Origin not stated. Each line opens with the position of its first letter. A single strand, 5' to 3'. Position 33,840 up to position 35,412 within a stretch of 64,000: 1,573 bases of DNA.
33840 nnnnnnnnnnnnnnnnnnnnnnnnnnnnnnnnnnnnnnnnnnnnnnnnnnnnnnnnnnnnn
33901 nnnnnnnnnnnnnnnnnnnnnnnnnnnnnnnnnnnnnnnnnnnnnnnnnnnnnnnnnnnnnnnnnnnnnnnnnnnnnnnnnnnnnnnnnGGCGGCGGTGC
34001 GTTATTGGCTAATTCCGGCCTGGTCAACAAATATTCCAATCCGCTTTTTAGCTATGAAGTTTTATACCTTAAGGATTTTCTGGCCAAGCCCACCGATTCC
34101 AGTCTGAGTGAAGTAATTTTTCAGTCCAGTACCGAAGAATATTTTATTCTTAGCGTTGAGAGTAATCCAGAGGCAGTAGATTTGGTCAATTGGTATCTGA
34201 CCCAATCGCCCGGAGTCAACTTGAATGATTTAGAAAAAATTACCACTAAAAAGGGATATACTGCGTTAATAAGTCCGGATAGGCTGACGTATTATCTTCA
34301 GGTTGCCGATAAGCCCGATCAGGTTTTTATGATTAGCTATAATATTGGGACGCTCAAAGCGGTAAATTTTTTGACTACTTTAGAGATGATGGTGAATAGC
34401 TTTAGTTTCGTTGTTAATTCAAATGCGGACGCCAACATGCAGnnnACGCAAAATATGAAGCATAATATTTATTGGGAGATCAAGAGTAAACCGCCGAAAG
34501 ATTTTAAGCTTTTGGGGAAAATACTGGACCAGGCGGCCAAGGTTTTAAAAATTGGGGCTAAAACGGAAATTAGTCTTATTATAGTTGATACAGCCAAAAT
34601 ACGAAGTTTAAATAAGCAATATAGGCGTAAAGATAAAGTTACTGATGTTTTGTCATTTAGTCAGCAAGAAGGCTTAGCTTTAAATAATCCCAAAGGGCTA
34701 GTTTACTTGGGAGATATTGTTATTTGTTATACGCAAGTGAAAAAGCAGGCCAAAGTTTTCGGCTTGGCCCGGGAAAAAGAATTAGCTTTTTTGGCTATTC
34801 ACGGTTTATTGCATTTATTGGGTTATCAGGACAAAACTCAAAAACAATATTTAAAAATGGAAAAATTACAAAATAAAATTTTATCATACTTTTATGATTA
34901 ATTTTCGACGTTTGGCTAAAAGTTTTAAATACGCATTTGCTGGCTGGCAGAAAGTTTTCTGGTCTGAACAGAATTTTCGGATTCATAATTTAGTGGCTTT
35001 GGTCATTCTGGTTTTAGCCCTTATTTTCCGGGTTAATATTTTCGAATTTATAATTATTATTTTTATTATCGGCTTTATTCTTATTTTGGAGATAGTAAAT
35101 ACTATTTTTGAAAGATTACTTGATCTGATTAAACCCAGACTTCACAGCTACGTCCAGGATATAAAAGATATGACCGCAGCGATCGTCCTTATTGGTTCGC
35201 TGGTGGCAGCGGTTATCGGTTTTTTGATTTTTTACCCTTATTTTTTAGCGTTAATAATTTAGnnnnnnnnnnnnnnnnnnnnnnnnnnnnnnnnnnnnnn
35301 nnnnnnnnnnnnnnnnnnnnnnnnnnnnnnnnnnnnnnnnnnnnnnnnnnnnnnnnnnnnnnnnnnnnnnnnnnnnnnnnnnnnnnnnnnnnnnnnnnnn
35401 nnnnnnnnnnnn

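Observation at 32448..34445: Paralogous small TM proteins with Asn-rich hexapeptide repeats and bacterial TSP3 Ca-binding repeats flank the giant genes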

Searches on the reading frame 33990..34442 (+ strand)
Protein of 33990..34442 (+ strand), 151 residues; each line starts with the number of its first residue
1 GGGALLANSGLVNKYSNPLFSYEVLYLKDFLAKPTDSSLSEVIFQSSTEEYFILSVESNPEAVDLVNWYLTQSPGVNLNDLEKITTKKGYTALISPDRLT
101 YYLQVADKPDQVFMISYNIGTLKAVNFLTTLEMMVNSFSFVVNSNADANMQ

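Call 72: search_protein_representatives(protein=window:33990-34442:+)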
Query: 151 residues. Proteins with E-value up to 0.001 (for the whole library): 795; up to 1e-10: 275; up to 1e-30: 5. The best 150 are listed.
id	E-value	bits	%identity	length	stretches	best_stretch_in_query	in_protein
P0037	3.0e-43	163.5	56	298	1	2-142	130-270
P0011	4.6e-43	162.9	55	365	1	2-143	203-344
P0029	2.5e-37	144.3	52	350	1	1-141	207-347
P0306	7.4e-37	142.8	53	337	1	1-139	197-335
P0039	8.6e-35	136.1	49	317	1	2-139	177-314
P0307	3.4e-29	117.9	43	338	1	2-139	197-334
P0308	6.6e-29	117.0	47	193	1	2-141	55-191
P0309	3.8e-25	104.8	44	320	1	1-140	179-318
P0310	1.0e-24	103.5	43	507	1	6-144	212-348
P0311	4.1e-24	101.5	44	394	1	3-141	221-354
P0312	8.4e-24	100.5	45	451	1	1-139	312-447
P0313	1.2e-23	100.0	43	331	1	6-142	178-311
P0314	3.4e-23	98.5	43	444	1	1-139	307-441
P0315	4.5e-23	98.1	42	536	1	3-142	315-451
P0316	8.1e-23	97.3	41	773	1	3-146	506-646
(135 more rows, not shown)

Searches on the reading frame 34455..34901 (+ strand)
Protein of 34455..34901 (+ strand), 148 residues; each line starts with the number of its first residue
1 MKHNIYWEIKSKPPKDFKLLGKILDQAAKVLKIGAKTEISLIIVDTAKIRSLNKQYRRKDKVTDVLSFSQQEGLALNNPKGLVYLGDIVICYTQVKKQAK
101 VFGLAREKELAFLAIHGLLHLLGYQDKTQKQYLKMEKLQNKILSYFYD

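Call 76: search_protein_families(library=pfam, proteins=[window:34455-34901:+], max_evalue=0.01)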
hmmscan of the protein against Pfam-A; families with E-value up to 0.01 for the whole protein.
window:34455-34901:+ (148 aa): 2 families
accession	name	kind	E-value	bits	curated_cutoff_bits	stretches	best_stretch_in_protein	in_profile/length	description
PF02130.23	YbeY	-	2e-37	128.4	25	1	18-144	9-127/129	Endoribonuclease YbeY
PF24897.1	DUF7744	-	0.0046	17.5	27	1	8-46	51-89/101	Domain of unknown function (DUF7744)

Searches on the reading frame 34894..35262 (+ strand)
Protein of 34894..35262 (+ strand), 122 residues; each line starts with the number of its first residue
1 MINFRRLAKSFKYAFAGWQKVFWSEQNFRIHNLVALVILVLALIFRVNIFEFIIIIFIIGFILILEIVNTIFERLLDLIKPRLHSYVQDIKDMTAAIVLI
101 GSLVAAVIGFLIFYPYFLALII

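Call 76: search_protein_families(library=pfam, proteins=[window:34894-35262:+], max_evalue=0.01)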
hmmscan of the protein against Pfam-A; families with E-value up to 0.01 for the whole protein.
window:34894-35262:+ (122 aa): 1 family
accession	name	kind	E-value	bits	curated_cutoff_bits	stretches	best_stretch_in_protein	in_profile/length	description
PF01219.24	DAGK_prokar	-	4.9e-27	94.2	22.3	1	12-113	1-102/102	Prokaryotic diacylglycerol kinase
